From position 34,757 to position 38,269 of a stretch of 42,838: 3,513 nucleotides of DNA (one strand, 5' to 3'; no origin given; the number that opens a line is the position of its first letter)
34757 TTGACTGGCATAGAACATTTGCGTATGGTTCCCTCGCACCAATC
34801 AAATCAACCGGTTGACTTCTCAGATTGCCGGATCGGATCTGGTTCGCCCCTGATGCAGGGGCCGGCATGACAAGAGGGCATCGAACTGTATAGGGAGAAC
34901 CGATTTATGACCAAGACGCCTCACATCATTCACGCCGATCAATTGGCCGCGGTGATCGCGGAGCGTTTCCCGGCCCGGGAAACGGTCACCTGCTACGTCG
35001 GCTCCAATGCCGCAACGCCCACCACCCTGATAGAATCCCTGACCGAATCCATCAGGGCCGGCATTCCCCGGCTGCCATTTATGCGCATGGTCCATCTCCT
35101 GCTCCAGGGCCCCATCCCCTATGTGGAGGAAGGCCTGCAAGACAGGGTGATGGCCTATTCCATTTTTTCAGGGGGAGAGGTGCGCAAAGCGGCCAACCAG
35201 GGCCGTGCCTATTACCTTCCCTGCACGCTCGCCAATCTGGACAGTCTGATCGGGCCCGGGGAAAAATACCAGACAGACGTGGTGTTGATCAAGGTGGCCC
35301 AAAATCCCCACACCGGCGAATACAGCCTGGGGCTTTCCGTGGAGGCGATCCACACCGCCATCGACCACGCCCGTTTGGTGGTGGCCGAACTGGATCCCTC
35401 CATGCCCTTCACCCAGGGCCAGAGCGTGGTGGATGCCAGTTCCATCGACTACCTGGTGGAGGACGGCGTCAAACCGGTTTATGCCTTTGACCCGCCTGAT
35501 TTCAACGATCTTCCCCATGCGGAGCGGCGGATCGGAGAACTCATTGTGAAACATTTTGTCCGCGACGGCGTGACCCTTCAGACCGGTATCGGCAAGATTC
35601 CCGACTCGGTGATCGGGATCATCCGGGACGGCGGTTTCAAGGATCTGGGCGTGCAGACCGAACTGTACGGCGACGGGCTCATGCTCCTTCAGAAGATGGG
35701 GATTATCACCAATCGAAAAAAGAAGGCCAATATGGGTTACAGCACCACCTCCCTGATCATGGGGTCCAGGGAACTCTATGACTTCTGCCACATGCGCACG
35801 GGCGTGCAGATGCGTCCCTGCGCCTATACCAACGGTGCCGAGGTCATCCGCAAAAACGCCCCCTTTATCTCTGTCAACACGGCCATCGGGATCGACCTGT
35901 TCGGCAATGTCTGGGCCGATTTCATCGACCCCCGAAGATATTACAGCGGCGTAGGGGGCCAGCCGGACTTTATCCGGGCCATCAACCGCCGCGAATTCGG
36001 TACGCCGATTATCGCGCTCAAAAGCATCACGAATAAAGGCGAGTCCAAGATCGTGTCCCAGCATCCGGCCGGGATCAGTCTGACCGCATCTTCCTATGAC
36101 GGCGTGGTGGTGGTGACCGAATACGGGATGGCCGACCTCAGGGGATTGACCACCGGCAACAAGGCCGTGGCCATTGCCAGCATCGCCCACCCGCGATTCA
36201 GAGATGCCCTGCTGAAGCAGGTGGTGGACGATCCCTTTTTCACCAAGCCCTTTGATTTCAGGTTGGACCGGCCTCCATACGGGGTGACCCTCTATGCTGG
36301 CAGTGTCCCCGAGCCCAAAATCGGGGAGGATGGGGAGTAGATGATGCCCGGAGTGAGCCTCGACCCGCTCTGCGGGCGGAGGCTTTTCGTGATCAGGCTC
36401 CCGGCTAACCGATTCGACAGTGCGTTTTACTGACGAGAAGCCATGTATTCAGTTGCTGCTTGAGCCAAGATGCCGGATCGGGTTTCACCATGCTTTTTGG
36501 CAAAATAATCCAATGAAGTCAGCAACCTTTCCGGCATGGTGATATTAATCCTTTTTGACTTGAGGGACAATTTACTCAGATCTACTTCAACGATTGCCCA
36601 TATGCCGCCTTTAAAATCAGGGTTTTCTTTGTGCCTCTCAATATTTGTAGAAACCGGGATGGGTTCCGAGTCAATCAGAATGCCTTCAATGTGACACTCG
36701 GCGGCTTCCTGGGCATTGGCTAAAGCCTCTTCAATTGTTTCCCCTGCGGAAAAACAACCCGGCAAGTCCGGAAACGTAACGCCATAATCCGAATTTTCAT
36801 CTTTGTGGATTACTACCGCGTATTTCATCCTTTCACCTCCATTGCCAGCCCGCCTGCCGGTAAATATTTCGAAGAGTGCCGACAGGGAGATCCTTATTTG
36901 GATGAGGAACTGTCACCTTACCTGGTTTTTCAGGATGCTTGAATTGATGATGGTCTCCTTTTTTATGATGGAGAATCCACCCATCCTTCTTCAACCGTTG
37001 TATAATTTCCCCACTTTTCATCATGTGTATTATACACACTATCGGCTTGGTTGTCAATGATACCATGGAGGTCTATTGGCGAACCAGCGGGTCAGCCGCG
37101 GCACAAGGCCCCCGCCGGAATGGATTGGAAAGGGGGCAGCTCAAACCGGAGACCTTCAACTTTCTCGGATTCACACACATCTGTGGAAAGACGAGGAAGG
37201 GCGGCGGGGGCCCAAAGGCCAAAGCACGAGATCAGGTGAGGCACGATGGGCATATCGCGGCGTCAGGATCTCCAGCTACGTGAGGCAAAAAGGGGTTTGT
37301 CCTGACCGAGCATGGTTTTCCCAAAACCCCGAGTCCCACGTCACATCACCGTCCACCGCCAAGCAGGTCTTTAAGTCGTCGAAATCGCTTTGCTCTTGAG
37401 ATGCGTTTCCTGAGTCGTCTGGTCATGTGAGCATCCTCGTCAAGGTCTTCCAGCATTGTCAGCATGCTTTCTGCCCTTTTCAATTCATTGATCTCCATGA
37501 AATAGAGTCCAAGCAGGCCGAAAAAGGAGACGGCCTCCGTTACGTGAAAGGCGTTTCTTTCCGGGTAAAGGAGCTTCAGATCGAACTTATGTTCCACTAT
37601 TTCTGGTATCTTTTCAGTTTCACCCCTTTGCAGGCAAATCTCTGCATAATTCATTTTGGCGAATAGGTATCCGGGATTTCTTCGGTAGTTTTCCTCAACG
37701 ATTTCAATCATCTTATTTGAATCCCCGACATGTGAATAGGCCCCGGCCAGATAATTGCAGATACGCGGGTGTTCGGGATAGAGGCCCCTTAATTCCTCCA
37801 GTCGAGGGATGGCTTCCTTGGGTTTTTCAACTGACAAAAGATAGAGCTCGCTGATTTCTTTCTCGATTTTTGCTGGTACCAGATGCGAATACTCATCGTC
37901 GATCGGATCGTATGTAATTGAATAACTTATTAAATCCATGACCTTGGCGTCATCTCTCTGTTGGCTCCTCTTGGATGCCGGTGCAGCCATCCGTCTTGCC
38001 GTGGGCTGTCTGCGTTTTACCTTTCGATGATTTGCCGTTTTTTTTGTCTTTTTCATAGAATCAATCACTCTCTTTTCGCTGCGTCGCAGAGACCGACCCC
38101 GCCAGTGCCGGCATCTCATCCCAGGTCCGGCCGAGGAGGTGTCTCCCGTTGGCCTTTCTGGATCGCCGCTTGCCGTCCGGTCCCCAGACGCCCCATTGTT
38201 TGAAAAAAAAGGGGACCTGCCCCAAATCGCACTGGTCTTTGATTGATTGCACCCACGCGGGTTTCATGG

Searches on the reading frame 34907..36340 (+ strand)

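Call 43: search_protein_families(library=pfam, proteins=[window:34907-36340:+], max_evalue=0.0001)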
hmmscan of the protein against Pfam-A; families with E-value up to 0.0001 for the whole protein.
window:34907-36340:+ (477 aa): 2 families
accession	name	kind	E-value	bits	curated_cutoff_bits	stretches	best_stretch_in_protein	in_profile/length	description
PF13336.12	AcetylCoA_hyd_C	-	6.1e-43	146.9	23.7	1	286-438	1-153/154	Acetyl-CoA hydrolase/transferase C-terminal domain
PF02550.21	AcetylCoA_hydro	-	1.4e-08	35.4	24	1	85-191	88-194/198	Acetyl-CoA hydrolase/transferase N-terminal domain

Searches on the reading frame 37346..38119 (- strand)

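Call 43: search_protein_families(library=pfam, proteins=[window:37346-38119:-], max_evalue=0.0001)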
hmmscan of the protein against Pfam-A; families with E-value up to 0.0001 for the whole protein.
window:37346-38119:- (257 aa): 1 family
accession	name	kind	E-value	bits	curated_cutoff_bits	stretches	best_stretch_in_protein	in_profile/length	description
PF14559.12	TPR_19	-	1.2e-06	29.2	25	0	95-133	2-40/68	Tetratricopeptide repeat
